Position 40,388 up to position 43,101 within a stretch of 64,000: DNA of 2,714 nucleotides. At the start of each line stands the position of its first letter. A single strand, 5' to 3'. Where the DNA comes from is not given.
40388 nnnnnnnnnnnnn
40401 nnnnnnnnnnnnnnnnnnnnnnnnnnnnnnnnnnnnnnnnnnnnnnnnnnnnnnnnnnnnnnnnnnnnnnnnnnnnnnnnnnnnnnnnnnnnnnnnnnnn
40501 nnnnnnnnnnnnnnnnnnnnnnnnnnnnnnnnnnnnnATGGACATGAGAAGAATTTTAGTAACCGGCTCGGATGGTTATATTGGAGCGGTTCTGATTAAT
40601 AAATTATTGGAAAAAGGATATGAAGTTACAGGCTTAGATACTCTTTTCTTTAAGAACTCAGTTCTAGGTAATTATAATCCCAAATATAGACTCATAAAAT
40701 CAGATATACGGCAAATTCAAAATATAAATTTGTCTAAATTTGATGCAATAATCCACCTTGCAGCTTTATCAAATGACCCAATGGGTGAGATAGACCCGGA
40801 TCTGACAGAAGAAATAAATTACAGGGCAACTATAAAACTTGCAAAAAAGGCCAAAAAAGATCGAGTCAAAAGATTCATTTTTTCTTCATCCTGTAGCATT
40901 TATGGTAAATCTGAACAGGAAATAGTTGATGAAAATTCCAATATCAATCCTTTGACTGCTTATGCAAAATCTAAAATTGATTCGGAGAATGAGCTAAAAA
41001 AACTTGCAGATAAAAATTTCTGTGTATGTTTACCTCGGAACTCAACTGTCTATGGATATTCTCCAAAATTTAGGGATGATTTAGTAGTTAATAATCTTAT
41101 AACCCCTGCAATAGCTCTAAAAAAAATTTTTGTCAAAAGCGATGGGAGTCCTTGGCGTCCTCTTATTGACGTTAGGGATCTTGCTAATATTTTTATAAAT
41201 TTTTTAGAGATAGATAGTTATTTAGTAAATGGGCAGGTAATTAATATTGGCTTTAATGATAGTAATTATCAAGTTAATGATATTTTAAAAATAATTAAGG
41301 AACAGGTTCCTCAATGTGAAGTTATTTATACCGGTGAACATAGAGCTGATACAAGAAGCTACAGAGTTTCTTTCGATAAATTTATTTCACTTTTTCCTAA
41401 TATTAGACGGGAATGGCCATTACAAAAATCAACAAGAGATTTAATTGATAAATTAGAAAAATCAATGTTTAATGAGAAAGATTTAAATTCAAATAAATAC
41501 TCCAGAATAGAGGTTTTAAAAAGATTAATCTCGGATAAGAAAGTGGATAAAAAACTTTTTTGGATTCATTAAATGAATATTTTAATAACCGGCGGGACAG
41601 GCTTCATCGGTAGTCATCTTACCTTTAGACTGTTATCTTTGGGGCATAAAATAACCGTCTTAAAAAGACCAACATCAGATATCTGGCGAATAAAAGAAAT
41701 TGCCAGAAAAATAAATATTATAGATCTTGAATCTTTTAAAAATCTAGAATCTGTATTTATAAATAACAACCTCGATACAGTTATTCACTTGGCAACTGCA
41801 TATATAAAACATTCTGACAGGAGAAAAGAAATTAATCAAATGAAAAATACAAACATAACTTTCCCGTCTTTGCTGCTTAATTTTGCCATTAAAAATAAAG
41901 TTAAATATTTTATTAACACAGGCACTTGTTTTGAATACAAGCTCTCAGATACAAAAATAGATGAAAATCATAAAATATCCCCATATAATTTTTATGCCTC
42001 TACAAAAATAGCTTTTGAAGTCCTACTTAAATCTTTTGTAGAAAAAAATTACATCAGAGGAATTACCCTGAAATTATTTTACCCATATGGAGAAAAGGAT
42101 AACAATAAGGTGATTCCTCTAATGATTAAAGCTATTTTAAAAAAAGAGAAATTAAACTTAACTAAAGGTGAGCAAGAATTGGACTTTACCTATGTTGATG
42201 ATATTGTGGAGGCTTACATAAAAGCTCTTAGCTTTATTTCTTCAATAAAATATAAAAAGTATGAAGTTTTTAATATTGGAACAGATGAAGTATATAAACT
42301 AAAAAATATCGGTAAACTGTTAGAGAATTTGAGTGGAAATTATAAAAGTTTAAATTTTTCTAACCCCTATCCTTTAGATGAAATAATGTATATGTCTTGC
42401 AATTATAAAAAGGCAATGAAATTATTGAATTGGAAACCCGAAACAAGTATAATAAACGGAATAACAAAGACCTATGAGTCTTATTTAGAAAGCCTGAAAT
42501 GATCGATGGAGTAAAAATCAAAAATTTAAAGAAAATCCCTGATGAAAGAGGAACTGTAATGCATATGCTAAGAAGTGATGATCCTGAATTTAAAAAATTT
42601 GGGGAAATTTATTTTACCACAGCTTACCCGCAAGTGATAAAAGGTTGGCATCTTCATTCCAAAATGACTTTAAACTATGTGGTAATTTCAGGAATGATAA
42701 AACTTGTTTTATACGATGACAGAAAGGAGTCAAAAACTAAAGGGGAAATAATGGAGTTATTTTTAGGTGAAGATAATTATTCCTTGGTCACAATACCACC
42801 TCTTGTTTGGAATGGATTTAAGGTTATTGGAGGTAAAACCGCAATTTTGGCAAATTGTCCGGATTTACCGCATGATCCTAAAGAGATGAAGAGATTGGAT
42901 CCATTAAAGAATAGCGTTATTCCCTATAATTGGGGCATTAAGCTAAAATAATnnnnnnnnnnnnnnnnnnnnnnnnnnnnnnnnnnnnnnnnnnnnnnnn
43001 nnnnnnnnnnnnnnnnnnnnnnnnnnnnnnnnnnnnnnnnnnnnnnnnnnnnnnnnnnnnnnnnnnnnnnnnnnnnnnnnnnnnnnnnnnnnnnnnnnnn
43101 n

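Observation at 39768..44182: CDP-3,6-dideoxyhexose-type operon ending in a DegT-family enzyme whose catalytic Lys is replaced by His (E1/ColD-like 3-dehydratase)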

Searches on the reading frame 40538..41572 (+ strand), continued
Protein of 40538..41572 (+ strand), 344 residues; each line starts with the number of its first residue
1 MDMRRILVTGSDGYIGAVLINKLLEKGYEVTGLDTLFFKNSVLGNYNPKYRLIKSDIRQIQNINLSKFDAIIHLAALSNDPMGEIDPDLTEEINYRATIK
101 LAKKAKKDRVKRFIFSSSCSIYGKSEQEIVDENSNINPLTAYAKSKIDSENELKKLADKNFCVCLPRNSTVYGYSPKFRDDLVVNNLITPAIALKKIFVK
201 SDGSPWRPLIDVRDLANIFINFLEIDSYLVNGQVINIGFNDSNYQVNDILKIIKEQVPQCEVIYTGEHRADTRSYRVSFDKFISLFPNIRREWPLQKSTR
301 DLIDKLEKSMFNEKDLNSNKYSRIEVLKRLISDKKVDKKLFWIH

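Call 108: fold_search(model_id=the predicted structure, library=pdb)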
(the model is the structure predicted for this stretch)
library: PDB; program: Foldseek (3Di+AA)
matches with E <= 10: 1999; with E <= 0.001: 1736
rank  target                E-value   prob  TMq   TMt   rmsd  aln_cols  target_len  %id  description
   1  6vo6_A                1.8e-24  1.00  0.77  0.86   2.7       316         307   28  Crystal Structure of Cj1427, an Essential NAD-dependent Dehydrogenase from Campylobacter jejuni, in the Presence of NA (released 2020-04-01)
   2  6vo8_A                1.8e-24  1.00  0.78  0.88   2.9       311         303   30  X-ray structure of the Cj1427 in the presence of NADH and GDP-D-glycero-D-mannoheptose, an essential NAD-dependent deh (released 2020-03-25)
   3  6vo6_D                2.4e-24  1.00  0.77  0.85   2.8       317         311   29  Crystal Structure of Cj1427, an Essential NAD-dependent Dehydrogenase from Campylobacter jejuni, in the Presence of NA (released 2020-04-01)
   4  6vo6_B                2.7e-24  1.00  0.76  0.84   3.3       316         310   29  Crystal Structure of Cj1427, an Essential NAD-dependent Dehydrogenase from Campylobacter jejuni, in the Presence of NA (released 2020-04-01)
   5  6vo8_B                9.7e-24  1.00  0.77  0.88   2.8       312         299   29  X-ray structure of the Cj1427 in the presence of NADH and GDP-D-glycero-D-mannoheptose, an essential NAD-dependent deh (released 2020-03-25)
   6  6vo6_C                1.2e-23  1.00  0.75  0.86   2.8       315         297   28  Crystal Structure of Cj1427, an Essential NAD-dependent Dehydrogenase from Campylobacter jejuni, in the Presence of NA (released 2020-04-01)
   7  6kvc                  2.5e-22  1.00  0.73  0.83   3.4       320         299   23  MoeE5 in complex with UDP-glucose and NAD (released 2019-11-13)
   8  3vps_A                3.1e-22  1.00  0.78  0.88   2.5       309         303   22  Structure of a novel NAD dependent-NDP-hexosamine 5,6-dehydratase, TunA, involved in tunicamycin biosynthesis (released 2012-04-18)
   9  4zrn_A                3.6e-22  1.00  0.76  0.84   3.0       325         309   22  Crystal Structure of UDP-Glucose 4-Epimerase (TM0509) with UDP-glucose from Hyperthermophilic Eubacterium Thermotoga M (released 2015-09-16)
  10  6wjb_B                4.5e-22  1.00  0.77  0.86   2.8       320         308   25  UDP-GlcNAc C4-epimerase from Pseudomonas protegens in complex with NAD and UDP-GlcNAc (released 2020-07-08)
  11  6wjb_A                4.5e-22  1.00  0.76  0.85   2.8       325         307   25  UDP-GlcNAc C4-epimerase from Pseudomonas protegens in complex with NAD and UDP-GlcNAc (released 2020-07-08)
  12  6wj9_A                4.8e-22  1.00  0.77  0.85   2.7       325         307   24  UDP-GlcNAc C4-epimerase mutant S121A/Y146F from Pseudomonas protegens in complex with UDP-GlcNAc (released 2020-07-08)
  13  6kv9                  7.9e-22  1.00  0.75  0.86   3.1       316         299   23  MoeE5 in complex with UDP-glucuronic acid and NAD (released 2019-11-13)
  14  8rdi_A                1.1e-21  1.00  0.71  0.77   4.2       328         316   23  Crystal structure of UDP-galactose 4-epimerase from Pyrococcus horikoshii containing Y145F mutation and with bound NAD (released 2024-12-18)
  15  4zrm_A                1.5e-21  1.00  0.73  0.81   3.4       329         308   23  Crystal Structure of UDP-Glucose 4-Epimerase (TM0509) from Hyperthermophilic Eubacterium Thermotoga maritima (released 2015-09-16)
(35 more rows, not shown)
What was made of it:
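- On Cj1427-type NDP-sugar C4-dehydrogenase, considered for SDR1: The six top Foldseek chains are Cj1427 (call 108).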

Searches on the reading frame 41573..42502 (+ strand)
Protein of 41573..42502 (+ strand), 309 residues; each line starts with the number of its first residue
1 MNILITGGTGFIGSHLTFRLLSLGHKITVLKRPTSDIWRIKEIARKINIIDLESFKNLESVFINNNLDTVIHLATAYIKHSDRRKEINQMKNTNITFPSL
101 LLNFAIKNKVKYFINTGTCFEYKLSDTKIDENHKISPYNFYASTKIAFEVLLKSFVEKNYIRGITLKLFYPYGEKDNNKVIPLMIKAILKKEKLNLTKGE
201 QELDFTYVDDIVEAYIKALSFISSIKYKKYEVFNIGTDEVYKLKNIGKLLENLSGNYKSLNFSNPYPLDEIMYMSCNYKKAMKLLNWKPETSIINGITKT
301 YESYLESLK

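Call 3: search_protein_families(library=ncbifam, proteins=[window:41573-42502:+], max_evalue=0.001)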
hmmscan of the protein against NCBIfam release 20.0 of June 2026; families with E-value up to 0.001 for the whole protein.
window:41573-42502:+ (309 aa): 26 families (the best 25 are shown)
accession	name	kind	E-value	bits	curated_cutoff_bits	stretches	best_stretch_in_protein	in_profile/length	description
TIGR01179.1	galE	equivalog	3.7e-29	101.6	262.3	1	2-299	1-319/332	UDP-glucose 4-epimerase GalE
TIGR04180.1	EDH_00030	hypoth_equivalog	3.6e-24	85.3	475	1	3-291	1-296/297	NAD-dependent 4,6-dehydratase LegB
TIGR01181.1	dTDP_gluc_dehyt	equivalog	4.9e-23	81.7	365.1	1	2-306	1-313/321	dTDP-glucose 4,6-dehydratase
TIGR02197.1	heptose_epim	equivalog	1.3e-18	67.2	274.6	1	3-304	1-313/316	ADP-glyceromanno-heptose 6-epimerase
TIGR02622.1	CDP_4_6_dhtase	equivalog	1.5e-15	57.2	278.45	1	2-304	6-330/352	CDP-glucose 4,6-dehydratase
TIGR03466.1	HpnA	hypoth_equivalog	1.3e-13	50.6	367.65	1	2-220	2-218/327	hopanoid-associated sugar epimerase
TIGR01777.1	yfcH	hypoth_equivalog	9.3e-11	41.8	207.35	1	3-214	1-206/292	TIGR01777 family oxidoreductase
NF043036.1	ErythonDh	equivalog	1.3e-10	41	325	1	1-168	1-176/321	D-erythronate dehydrogenase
NF007582.0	PRK10217.1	equivalog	1.6e-10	40.6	698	1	2-305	3-332/355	dTDP-glucose 4,6-dehydratase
NF007490.0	PRK10084.1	subfamily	2e-10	40.2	649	1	132-306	158-336/361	dTDP-glucose 4,6-dehydratase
NF042422.1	oxyalk_red_OleD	equivalog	1e-09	38.2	580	1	1-224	1-220/329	2-alkyl-3-oxoalkanoate reductase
NF050030.1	thlkprotThyD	equivalog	1.7e-09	37.3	400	1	1-220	1-221/305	thylakoid membrane protein ThyD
NF008872.0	PRK11908.1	equivalog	3.8e-09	36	294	1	176-257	193-274/349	bifunctional UDP-4-keto-pentose/UDP-xylose synthase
NF052578.1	StrlDmthSdmBMthl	equivalog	6e-09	36.1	600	1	1-258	1-249/328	sterol demethylase protein SdmB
TIGR01214.1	rmlD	equivalog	8.5e-09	34.9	224.05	1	3-220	2-198/285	dTDP-4-dehydrorhamnose reductase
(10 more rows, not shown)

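Call 4: search_protein_families(library=pfam, proteins=[window:41573-42502:+], max_evalue=0.001)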
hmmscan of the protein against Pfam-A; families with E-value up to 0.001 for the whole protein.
window:41573-42502:+ (309 aa): 6 families
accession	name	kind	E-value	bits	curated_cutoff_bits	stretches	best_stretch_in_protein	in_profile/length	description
PF01370.27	Epimerase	-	1.2e-41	143.1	20.9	1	3-236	1-240/240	NAD dependent epimerase/dehydratase family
PF16363.11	GDP_Man_Dehyd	-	3.3e-28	99.5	27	1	4-299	1-331/332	GDP-mannose 4,6 dehydratase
PF01073.25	3Beta_HSD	-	1.8e-12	47.3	22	1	4-223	1-233/280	3-beta hydroxysteroid dehydrogenase/isomerase family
PF04321.23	RmlD_sub_bind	-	1.9e-12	47.3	27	1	1-224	1-202/287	RmlD substrate binding domain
PF02719.21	Polysacc_synt_2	-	7.7e-09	35.6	20.2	1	3-219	1-217/293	Polysaccharide biosynthesis protein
PF07993.18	NAD_binding_4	-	2.9e-08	33.6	20.1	1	5-36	1-35/258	Male sterility protein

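Call 29: search_solved_structures(query=window:41573-42502:+, max_evalue=1e-8, show_alignments=1)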
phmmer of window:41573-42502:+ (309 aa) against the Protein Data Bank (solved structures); distinct sequences matched with E-value up to 1e-8: 41.
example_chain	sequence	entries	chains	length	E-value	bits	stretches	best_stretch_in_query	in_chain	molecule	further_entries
6bwl_A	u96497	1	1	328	1e-26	97.4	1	1-309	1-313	Pal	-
4zrm_A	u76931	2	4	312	1.4e-23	87.1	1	1-308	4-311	UDP-glucose 4-epimerase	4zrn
6zl6_A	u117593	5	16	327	1.8e-19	73.7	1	1-305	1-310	Epimerase domain-containing protein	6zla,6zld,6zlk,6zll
6zlj_A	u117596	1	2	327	6.4e-19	71.9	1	1-305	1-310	Epimerase domain-containing protein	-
8rdg_A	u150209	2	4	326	2.5e-18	69.9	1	1-306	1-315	SDR family NAD(P)-dependent oxidoreductase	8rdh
8wxk_A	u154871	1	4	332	7.5e-18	68.3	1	2-298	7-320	UDP-glucose 4-epimerase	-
8rdi_A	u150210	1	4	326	8.7e-18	68.1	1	1-306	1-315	SDR family NAD(P)-dependent oxidoreductase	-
5u4q_A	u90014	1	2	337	9.4e-18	68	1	1-303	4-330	dTDP-glucose 4,6-dehydratase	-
7k3p_A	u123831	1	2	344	8.4e-15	58.3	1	2-297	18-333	UDP-glucose 4-epimerase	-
3icp_A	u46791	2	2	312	1.2e-14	57.9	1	1-304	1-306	NAD-dependent epimerase/dehydratase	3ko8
6kv9_A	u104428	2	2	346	5.1e-14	55.8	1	2-301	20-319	MoeE5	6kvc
4lk3_A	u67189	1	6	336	5.4e-14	55.7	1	2-304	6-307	UDP-glucuronic acid decarboxylase 1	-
4gll_A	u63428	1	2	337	9.9e-14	54.8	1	2-304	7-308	UDP-glucuronic acid decarboxylase 1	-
4m55_A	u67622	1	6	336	1e-13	54.8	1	2-304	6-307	UDP-glucuronic acid decarboxylase 1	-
6dnt_A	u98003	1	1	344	1.1e-13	54.7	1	2-217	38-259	NAD-dependent epimerase/dehydratase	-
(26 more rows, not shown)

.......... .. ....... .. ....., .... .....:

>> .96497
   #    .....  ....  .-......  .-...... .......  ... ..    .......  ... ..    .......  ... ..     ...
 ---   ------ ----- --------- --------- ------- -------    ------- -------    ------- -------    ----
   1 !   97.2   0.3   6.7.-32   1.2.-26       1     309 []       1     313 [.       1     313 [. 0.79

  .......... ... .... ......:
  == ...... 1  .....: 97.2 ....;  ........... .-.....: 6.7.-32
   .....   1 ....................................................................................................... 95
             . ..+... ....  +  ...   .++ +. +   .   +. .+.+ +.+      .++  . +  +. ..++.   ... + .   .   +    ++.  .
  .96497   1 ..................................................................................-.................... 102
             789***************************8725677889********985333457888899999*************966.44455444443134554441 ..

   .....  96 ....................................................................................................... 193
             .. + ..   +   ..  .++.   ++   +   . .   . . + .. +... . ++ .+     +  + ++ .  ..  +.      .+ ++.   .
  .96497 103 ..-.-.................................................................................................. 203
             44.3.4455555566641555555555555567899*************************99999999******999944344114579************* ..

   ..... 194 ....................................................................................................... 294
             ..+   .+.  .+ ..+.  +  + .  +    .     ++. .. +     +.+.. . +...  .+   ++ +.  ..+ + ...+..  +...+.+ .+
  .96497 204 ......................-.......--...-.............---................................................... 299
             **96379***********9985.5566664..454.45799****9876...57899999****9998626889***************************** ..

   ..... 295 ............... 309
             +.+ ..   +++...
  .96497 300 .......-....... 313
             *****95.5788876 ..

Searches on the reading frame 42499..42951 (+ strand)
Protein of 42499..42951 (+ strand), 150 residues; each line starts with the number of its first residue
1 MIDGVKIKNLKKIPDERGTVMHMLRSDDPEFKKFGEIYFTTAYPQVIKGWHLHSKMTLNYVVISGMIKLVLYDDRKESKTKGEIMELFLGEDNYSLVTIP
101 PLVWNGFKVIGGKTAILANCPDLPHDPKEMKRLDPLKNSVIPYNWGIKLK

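Call 3: search_protein_families(library=ncbifam, proteins=[window:42499-42951:+], max_evalue=0.001)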
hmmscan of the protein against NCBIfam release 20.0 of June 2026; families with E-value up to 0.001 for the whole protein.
window:42499-42951:+ (150 aa): 2 families
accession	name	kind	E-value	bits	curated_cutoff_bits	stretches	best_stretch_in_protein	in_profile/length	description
NF047837.1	UDPAcbARedWbcJ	equivalog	2.5e-05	23.3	500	1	10-97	251-328/372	UDP-2-acetamido-2,6-beta-L-arabino-hexul-4-ose reductase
TIGR01221.1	rmlC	equivalog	8.8e-05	22.4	155.75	1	2-125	7-136/176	dTDP-4-dehydrorhamnose 3,5-epimerase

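Call 4: search_protein_families(library=pfam, proteins=[window:42499-42951:+], max_evalue=0.001)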
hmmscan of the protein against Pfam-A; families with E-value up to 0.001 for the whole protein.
window:42499-42951:+ (150 aa): 3 families
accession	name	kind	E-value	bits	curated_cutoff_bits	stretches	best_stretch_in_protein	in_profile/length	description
PF00908.23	dTDP_sugar_isom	-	2.2e-10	40.9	27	1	2-131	4-139/168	dTDP-4-dehydrorhamnose 3,5-epimerase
PF14667.12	Polysacc_synt_C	-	2.4e-06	28.1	28.7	1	15-103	3-81/111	Polysaccharide biosynthesis C-terminal domain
PF05523.17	FdtA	-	4.3e-06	27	23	1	4-107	2-97/131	WxcM-like, C-terminal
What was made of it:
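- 42499..42951 (+): Small RmlC-fold cupin, 150 aa, of the 3ejk family. Presumed C5 epimerase; function not established. PF00908 40.9 bits (call 4).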

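Call 30: search_solved_structures(query=window:42499-42951:+, max_evalue=0.01, show_alignments=2)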
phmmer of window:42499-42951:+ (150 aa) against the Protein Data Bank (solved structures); distinct sequences matched with E-value up to 0.01: 5.
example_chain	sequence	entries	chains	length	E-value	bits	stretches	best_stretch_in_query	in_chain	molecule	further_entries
3ejk_A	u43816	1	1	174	1.2e-37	132.3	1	2-146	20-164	dTDP Sugar Isomerase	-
2b9u_A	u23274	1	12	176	5e-05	26.4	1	9-114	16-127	hypothetical dTDP-4-dehydrorhamnose 3,5-epimerase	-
1wlt_A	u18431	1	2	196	6.8e-05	25.9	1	9-114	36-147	176aa long hypothetical dTDP-4-dehydrorhamnose 3,5-epimerase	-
5tpu_A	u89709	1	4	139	0.0014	21.7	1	1-79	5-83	Putative uncharacterized protein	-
6ndr_A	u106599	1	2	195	0.005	19.9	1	3-131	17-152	dTDP-4-dehydrorhamnose 3,5-epimerase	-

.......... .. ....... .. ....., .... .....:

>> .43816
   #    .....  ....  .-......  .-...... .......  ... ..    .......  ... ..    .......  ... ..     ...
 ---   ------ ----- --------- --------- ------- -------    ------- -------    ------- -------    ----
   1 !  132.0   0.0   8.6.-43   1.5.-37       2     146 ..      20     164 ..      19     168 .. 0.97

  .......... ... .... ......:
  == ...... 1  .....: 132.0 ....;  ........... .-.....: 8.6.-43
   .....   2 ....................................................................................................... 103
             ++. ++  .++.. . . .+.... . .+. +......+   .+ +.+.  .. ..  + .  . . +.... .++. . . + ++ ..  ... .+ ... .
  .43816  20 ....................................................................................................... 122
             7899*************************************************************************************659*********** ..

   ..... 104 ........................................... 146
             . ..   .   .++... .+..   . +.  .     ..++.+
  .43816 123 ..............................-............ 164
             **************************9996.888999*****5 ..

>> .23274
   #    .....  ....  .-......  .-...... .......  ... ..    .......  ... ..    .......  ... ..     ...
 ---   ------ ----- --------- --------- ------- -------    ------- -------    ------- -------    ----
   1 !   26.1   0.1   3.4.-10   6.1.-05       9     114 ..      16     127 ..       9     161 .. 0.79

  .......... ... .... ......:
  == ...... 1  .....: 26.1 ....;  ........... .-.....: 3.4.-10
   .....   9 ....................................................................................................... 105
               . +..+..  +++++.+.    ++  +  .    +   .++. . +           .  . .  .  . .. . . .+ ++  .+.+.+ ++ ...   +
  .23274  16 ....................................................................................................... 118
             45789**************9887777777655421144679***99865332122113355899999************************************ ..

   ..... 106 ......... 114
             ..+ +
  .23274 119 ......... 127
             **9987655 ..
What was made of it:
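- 42499..42951 (+): PDB 3ejk 'dTDP sugar isomerase', 1.2e-37 (call 30).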
